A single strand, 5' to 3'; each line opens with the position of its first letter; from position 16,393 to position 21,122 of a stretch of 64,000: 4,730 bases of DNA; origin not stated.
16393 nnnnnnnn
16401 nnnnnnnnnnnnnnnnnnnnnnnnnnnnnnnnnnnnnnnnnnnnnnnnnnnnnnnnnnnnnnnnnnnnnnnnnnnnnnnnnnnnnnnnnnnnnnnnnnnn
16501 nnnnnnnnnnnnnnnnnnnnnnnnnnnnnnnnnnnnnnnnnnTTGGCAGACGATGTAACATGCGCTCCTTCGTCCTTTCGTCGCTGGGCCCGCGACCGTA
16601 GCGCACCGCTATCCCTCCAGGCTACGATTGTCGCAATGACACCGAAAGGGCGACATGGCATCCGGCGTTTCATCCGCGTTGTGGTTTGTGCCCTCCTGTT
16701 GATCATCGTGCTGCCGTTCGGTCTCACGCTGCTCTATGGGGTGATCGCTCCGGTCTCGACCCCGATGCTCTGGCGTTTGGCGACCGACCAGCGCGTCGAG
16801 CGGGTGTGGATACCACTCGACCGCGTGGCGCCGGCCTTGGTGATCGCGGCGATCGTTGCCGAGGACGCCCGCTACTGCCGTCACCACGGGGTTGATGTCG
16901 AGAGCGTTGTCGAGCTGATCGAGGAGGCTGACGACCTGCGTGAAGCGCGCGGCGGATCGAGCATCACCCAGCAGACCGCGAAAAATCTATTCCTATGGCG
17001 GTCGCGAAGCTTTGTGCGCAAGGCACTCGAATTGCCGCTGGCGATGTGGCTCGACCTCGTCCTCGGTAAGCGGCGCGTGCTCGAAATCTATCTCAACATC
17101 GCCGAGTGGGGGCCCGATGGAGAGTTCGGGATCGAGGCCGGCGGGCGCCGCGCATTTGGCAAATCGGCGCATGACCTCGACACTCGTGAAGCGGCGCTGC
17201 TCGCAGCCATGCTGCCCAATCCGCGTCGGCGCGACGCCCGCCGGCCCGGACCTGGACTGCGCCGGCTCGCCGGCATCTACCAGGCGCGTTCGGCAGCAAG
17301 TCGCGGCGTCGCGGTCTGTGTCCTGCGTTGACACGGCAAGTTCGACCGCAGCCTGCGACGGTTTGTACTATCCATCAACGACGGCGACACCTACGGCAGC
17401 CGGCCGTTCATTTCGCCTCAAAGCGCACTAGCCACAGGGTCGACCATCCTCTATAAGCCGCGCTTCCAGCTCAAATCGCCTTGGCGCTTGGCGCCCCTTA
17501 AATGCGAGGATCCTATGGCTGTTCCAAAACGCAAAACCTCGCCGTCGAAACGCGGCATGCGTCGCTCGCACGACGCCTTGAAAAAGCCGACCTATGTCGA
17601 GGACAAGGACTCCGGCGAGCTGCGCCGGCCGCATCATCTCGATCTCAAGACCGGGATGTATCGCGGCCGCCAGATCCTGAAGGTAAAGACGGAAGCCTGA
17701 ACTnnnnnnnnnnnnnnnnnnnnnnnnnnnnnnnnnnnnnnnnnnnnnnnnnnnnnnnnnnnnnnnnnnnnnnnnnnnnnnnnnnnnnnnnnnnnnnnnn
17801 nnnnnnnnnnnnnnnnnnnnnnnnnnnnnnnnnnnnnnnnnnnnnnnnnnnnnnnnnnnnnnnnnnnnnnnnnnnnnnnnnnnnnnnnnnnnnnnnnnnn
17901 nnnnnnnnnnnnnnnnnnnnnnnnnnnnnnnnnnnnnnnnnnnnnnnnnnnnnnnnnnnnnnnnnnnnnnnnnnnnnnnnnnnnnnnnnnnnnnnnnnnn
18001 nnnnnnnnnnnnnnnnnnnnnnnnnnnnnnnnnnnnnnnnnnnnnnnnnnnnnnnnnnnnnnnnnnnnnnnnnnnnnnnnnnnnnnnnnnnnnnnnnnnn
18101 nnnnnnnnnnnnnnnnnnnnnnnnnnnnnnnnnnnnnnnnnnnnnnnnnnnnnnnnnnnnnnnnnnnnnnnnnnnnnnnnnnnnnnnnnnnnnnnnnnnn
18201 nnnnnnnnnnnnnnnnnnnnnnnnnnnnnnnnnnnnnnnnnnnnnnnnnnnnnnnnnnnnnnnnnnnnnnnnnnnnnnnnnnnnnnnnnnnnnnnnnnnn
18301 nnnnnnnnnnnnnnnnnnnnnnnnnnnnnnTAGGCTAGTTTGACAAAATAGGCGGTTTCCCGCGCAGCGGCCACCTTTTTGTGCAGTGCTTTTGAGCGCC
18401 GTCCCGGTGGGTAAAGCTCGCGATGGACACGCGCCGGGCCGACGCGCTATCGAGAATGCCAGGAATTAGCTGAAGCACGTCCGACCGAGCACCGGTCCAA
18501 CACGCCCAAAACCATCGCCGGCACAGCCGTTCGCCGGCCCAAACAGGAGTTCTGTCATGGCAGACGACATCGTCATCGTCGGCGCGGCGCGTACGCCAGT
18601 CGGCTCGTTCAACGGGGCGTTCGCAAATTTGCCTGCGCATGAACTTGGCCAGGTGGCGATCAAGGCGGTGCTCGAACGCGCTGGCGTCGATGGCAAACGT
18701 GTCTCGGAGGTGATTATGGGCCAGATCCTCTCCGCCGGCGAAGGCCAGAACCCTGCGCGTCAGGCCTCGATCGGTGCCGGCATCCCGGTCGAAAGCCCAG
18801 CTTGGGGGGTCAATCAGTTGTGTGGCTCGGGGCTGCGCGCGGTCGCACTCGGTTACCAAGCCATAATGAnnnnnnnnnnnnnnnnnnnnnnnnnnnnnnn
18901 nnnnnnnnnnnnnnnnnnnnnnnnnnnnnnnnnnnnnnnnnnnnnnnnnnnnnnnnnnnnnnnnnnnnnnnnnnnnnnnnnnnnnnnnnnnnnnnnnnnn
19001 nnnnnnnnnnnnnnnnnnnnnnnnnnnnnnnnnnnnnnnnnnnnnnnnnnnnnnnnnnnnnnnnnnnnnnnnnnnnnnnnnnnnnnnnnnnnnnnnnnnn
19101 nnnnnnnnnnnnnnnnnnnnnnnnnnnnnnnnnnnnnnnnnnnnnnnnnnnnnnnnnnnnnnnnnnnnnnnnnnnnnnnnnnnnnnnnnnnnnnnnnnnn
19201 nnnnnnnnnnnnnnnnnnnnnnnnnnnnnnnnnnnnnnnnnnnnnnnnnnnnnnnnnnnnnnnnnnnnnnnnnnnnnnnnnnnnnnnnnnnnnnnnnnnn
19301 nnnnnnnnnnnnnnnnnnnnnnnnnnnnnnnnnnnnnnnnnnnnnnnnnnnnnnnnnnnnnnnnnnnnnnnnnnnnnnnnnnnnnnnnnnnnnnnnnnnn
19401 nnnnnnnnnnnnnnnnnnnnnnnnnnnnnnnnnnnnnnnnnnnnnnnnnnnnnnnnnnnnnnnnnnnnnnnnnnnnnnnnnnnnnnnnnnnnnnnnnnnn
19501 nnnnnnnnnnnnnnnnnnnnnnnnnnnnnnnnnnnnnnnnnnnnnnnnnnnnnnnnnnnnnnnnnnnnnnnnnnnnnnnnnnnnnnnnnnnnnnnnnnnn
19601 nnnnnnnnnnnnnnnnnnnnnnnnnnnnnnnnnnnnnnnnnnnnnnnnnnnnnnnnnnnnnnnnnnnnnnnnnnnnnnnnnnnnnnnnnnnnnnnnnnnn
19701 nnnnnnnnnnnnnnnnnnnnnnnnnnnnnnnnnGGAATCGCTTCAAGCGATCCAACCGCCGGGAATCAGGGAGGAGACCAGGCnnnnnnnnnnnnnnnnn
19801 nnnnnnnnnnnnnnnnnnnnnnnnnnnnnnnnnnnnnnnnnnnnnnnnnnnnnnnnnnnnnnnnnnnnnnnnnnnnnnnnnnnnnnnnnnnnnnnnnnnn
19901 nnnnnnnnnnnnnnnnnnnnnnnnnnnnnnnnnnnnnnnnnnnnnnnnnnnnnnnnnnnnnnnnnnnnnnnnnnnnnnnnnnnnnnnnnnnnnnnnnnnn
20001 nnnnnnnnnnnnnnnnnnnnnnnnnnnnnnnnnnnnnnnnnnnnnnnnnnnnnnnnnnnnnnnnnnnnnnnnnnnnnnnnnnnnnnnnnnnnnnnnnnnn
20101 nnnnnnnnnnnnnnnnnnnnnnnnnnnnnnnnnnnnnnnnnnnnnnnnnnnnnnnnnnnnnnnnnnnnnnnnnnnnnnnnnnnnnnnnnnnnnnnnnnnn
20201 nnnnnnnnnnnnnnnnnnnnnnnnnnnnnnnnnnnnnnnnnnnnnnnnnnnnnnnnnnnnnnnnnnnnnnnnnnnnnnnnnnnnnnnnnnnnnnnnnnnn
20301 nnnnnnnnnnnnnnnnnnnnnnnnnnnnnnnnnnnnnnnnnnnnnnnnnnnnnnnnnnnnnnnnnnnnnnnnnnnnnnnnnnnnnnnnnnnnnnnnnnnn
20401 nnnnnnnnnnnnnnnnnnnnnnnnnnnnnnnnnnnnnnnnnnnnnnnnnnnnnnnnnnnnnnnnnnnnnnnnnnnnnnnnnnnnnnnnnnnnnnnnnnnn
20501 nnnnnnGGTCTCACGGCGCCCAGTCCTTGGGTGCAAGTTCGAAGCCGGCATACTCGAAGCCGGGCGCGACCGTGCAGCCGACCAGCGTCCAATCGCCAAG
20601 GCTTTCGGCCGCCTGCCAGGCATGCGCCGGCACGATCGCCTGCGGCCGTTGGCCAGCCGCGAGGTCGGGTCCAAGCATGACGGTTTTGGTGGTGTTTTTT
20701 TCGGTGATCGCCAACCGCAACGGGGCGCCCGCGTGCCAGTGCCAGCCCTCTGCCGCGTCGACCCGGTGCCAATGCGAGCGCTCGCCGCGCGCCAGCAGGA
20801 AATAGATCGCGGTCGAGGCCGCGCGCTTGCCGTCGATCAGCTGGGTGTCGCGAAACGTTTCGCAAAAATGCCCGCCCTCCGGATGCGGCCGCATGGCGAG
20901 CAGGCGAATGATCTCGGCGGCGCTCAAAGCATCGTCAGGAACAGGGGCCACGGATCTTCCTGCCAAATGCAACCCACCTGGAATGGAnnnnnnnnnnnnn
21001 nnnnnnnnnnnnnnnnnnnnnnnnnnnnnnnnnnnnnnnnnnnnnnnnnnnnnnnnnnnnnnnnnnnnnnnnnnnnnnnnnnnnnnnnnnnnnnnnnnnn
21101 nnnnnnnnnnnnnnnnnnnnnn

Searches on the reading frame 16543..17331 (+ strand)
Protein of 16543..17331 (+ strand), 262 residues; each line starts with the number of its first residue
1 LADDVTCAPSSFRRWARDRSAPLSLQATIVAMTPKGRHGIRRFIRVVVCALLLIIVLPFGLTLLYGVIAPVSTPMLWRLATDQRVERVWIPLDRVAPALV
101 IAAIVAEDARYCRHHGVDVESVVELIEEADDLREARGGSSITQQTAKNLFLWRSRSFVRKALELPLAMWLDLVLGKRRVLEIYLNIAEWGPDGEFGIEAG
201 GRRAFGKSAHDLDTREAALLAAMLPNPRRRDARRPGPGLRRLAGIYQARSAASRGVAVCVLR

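Call 79: search_protein_families(library=pfam, proteins=[window:16543-17331:+], max_evalue=0.0001)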
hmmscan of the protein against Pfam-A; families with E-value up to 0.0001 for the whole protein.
window:16543-17331:+ (262 aa): 1 family
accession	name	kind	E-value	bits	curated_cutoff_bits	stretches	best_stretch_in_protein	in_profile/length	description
PF00912.28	Transgly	-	6.4e-41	140.2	27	1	83-233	10-160/178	Transglycosylase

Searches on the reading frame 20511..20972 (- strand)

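Call 79: search_protein_families(library=pfam, proteins=[window:20511-20972:-], max_evalue=0.0001)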
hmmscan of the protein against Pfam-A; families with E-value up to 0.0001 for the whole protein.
window:20511-20972:- (153 aa): 1 family
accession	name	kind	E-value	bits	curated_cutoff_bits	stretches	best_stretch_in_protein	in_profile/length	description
PF06172.17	Cupin_5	-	5e-51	172.8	25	1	20-147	2-139/139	Cupin superfamily (DUF985)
